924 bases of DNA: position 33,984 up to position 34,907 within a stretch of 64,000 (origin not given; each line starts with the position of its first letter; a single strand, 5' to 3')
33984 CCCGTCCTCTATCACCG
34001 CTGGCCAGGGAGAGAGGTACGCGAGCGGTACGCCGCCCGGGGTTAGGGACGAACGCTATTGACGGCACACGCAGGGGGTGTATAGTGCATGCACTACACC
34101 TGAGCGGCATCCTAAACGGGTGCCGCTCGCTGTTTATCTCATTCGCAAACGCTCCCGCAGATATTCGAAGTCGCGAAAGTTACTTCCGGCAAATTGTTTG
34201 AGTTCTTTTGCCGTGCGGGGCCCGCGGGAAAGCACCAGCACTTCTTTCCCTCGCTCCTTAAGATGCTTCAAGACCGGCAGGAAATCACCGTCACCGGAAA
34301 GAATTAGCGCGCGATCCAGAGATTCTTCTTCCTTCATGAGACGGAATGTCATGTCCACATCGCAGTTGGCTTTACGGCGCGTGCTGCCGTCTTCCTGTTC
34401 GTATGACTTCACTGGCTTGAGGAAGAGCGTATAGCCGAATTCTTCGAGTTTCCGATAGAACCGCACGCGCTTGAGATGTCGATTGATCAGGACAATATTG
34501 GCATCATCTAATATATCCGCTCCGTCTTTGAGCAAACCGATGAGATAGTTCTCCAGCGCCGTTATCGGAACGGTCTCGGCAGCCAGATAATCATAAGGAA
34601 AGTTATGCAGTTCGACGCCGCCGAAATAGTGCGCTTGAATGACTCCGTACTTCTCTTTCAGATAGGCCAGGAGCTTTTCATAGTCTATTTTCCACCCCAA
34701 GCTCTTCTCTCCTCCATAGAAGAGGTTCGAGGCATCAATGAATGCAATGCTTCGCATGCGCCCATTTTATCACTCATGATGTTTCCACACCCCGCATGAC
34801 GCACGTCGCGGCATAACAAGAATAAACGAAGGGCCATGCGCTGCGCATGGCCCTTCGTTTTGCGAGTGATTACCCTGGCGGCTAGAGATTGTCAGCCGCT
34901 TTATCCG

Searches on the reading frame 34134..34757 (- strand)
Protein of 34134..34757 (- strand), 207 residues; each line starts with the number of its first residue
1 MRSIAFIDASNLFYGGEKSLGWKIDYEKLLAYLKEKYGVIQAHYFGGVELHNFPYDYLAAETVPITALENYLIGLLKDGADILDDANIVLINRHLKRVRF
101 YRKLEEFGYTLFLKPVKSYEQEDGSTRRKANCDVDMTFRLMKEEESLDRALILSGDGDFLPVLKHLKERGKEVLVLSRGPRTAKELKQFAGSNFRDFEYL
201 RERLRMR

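Call 54: search_protein_families(library=pfam, proteins=[window:34134-34757:-], max_evalue=0.001)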
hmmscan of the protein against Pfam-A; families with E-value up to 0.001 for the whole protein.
window:34134-34757:- (207 aa): 1 family
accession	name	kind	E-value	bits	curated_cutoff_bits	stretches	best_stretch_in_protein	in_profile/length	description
PF01936.24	NYN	-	8.5e-21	75.4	24.2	1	6-190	5-138/145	NYN domain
